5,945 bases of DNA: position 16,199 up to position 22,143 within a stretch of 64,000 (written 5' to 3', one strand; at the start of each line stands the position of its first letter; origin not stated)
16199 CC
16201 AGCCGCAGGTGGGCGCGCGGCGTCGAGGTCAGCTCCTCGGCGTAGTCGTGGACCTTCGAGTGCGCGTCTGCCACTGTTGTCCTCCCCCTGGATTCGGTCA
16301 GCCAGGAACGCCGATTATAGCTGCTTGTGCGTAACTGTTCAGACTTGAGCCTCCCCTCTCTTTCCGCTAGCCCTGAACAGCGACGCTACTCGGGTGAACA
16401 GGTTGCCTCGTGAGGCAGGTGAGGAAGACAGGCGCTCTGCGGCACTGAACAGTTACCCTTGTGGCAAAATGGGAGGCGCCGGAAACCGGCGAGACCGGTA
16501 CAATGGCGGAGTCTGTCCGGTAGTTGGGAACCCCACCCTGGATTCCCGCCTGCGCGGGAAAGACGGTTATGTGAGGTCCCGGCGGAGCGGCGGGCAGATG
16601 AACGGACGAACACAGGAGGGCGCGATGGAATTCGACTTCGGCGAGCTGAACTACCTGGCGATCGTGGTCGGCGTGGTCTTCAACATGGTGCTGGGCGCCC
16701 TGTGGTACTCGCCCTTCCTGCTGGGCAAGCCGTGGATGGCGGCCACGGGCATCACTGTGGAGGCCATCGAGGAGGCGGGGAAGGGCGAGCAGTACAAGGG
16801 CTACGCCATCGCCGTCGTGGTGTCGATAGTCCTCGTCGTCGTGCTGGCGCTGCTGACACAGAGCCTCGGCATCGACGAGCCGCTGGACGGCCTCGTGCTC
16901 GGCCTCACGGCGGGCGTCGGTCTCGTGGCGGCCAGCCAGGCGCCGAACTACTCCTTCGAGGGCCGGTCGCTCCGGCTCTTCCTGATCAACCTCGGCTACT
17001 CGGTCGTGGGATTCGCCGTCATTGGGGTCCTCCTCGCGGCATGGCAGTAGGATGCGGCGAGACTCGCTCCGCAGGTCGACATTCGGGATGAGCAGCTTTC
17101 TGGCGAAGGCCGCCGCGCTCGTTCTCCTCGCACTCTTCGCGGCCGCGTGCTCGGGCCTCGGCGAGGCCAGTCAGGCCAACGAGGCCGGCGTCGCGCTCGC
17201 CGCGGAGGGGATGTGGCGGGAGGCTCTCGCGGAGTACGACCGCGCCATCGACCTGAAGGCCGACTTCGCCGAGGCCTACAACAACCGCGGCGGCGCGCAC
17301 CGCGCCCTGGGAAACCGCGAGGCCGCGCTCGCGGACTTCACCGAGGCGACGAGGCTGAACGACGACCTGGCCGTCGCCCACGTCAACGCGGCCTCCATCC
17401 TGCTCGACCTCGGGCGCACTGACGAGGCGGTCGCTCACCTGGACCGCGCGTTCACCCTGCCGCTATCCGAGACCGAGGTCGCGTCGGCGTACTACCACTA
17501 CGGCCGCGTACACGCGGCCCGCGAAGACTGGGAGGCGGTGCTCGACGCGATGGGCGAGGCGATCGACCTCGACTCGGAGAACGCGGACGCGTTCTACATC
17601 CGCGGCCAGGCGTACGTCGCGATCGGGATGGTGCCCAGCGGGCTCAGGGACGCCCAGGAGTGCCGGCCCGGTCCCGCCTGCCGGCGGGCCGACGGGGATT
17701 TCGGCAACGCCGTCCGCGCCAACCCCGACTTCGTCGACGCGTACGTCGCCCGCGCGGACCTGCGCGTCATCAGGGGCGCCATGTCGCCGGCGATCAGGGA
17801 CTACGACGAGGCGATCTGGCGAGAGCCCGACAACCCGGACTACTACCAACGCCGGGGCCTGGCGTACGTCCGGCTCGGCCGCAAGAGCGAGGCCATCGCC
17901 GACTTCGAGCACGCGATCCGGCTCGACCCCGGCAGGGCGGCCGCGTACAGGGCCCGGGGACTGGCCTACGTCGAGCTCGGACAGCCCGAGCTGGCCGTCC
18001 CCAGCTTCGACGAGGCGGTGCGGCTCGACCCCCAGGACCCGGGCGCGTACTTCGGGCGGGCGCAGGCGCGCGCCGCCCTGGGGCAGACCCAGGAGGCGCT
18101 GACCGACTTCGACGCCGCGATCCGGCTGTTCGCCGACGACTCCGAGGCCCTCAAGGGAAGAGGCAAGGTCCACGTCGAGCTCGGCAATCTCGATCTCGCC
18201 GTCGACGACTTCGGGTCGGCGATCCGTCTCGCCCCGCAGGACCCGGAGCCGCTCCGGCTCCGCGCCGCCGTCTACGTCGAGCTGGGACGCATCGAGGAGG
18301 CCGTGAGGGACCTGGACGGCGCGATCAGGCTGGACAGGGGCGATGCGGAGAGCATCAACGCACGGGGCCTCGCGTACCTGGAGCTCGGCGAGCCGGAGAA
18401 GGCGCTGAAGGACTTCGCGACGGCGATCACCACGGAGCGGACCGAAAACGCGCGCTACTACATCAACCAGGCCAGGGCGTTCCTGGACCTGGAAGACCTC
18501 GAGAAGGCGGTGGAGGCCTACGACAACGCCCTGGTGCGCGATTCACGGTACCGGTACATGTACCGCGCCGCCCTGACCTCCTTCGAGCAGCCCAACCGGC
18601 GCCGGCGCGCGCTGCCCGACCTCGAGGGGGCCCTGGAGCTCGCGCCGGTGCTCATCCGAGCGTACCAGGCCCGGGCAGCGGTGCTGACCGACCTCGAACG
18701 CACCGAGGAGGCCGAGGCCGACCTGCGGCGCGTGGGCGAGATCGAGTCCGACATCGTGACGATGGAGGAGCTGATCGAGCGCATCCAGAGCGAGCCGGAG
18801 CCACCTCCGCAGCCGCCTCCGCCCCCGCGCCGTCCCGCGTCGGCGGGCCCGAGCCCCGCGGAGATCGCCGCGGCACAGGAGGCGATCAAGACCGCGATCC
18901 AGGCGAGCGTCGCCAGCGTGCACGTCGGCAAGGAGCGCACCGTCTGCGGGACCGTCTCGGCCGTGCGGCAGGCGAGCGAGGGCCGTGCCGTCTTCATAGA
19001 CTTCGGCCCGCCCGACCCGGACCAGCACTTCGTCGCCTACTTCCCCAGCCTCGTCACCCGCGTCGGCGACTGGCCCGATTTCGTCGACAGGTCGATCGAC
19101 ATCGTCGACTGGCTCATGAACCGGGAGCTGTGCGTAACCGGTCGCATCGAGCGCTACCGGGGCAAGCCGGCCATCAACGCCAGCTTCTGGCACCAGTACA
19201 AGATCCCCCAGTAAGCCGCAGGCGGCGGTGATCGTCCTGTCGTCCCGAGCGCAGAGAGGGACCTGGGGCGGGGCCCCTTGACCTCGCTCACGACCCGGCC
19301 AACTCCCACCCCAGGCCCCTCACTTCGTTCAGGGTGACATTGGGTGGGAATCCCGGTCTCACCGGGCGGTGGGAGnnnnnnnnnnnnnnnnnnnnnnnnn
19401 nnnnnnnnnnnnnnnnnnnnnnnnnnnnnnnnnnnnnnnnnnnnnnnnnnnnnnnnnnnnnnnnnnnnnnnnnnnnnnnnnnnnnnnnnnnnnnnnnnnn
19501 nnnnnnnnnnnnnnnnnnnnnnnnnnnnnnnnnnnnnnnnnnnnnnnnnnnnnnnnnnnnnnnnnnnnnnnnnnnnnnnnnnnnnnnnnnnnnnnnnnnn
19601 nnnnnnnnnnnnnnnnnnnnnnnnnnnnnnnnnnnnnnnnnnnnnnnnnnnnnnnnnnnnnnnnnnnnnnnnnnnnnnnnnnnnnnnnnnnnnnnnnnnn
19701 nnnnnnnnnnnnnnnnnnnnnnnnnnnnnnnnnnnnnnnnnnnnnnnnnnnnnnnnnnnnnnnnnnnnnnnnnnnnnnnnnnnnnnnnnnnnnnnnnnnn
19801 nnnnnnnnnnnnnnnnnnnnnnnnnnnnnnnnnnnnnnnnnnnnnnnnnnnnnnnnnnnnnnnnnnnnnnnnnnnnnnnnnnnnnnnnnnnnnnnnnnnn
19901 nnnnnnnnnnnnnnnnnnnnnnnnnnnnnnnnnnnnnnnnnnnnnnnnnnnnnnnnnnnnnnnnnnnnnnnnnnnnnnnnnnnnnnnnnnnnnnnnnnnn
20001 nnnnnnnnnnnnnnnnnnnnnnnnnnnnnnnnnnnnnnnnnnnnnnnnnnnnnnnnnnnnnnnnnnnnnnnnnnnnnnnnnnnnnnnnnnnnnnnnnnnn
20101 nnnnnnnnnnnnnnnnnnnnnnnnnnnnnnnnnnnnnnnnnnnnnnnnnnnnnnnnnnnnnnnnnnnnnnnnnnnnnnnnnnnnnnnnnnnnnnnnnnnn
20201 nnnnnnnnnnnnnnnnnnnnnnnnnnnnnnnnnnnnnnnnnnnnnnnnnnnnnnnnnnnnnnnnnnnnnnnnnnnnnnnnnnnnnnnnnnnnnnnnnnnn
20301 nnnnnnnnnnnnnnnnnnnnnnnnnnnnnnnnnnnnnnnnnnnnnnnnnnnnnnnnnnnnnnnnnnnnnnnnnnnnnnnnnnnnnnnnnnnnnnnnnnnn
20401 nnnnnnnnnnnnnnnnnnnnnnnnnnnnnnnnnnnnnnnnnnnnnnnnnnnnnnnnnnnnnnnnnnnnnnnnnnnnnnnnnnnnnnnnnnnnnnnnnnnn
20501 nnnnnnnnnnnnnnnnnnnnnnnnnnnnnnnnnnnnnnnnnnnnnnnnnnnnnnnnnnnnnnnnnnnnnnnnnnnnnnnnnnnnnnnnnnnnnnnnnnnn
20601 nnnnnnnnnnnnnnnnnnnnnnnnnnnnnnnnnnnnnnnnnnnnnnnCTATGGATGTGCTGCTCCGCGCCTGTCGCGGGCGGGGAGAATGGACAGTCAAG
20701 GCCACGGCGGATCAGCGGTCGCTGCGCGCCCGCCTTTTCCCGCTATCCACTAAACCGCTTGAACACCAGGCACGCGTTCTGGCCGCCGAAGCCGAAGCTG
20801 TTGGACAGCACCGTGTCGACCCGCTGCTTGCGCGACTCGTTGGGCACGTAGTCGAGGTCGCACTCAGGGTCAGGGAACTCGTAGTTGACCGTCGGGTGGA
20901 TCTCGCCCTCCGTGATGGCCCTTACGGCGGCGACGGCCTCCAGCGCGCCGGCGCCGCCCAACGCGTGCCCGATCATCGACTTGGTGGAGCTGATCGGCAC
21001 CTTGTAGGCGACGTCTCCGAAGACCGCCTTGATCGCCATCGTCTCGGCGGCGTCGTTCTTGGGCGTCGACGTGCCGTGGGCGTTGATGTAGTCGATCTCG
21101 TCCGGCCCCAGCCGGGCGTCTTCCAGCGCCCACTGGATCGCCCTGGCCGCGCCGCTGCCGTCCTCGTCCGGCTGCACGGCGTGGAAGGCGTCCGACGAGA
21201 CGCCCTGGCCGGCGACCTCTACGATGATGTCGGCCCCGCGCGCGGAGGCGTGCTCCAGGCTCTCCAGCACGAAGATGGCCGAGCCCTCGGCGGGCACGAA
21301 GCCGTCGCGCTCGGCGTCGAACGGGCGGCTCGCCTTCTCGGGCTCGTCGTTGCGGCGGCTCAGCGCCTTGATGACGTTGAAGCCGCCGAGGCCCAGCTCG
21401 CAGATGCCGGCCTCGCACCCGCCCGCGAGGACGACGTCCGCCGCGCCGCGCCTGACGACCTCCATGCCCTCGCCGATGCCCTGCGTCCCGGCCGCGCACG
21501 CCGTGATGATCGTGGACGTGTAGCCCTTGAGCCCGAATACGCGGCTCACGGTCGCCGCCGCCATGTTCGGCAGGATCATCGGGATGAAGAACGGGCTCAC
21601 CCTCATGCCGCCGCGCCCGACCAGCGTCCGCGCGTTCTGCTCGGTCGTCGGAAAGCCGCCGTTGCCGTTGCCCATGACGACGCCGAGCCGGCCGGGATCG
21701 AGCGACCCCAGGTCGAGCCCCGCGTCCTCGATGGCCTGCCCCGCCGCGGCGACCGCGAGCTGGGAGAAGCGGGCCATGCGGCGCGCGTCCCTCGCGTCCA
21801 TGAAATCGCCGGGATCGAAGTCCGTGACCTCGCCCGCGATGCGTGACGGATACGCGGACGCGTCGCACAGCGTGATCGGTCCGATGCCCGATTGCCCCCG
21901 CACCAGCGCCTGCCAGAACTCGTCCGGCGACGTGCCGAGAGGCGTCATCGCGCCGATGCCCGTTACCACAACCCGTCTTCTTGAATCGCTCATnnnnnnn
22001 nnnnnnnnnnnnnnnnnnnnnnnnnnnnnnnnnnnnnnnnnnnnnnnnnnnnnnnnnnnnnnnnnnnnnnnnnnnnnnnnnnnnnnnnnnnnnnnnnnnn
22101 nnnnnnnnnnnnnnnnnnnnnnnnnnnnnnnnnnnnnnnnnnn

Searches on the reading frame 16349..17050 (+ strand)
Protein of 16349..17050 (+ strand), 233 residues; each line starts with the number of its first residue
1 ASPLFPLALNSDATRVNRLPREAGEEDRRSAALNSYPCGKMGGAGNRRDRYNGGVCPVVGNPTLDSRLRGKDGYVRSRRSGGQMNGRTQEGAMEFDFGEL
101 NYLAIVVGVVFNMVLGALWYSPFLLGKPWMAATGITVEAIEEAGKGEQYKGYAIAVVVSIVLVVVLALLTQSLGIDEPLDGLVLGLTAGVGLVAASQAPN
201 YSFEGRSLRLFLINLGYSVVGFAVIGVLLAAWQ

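Call 39: search_protein_families(library=pfam, proteins=[window:16349-17050:+], max_evalue=0.0001)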
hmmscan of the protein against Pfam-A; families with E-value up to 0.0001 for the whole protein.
window:16349-17050:+ (233 aa): 1 family
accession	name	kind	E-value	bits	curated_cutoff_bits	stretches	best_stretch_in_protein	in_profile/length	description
PF08570.15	DUF1761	-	1.9e-27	96.4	31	1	103-229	1-122/123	Protein of unknown function (DUF1761)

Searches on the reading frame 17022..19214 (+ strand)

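Call 10: search_protein_families(library=pfam, proteins=[window:17022-19214:+], max_evalue=0.001)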
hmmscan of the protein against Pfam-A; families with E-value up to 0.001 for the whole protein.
window:17022-19214:+ (730 aa): 20 families
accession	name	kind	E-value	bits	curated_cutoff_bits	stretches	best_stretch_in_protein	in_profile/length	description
PF00515.34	TPR_1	-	3.7e-59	194.7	27.8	5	273-303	2-32/34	Tetratricopeptide repeat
PF07719.23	TPR_2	-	1.4e-55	181.3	27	3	272-304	1-33/34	Tetratricopeptide repeat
PF13414.12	TPR_11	-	8.1e-52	173.1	26.8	6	58-97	3-42/42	TPR repeat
PF13181.12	TPR_8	-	6.9e-47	154.1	25.7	2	273-303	2-32/34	Tetratricopeptide repeat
PF13431.12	TPR_17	-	1.3e-40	134.7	24.4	1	329-360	2-33/34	Tetratricopeptide repeat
PF13371.12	TPR_9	-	5.5e-35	119.7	35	4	255-312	12-69/73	Tetratricopeptide repeat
PF13432.12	TPR_16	-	2.3e-30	105.1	32.7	4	278-340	3-65/65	Tetratricopeptide repeat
PF13428.12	TPR_14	-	1.3e-25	87.6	23.5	1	307-349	2-44/44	Tetratricopeptide repeat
PF13424.12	TPR_12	-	1.8e-24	86.1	30.1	2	115-184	1-75/77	Tetratricopeptide repeat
PF14559.12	TPR_19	-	5.3e-17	62.4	25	2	317-377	2-62/68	Tetratricopeptide repeat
PF12895.13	ANAPC3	-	2.2e-16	60.3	27.2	0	63-142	3-81/82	Anaphase-promoting complex, cyclosome, subunit 3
PF23914.1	TPR_CcmH_CycH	-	1.3e-12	48.3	42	0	465-567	35-143/158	Cytochrome c-type biogenesis protein H TPR domain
PF03704.23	BTAD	-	2.7e-12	47.7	22.1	1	229-300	53-124/146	Bacterial transcriptional activator domain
PF13174.12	TPR_6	-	2.3e-10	40.9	26.3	0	342-372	2-32/33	Tetratricopeptide repeat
PF13176.12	TPR_7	-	7.6e-09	35.4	27.9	0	119-146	1-28/36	Tetratricopeptide repeat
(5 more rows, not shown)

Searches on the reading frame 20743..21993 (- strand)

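Call 10: search_protein_families(library=pfam, proteins=[window:20743-21993:-], max_evalue=0.001)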
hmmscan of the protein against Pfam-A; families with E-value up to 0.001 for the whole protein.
window:20743-21993:- (416 aa): 3 families
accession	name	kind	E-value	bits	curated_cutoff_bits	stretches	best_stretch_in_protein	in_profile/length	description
PF00109.32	ketoacyl-synt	-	2.9e-53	181.5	20.8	1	6-249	2-252/252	Beta-ketoacyl synthase, N-terminal domain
PF02801.28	Ketoacyl-synt_C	-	1.2e-35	122.5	20.8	1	259-372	3-119/119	Beta-ketoacyl synthase, C-terminal domain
PF00108.29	Thiolase_N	-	2.3e-05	24.4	26.4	1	156-194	75-113/260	Thiolase, N-terminal domain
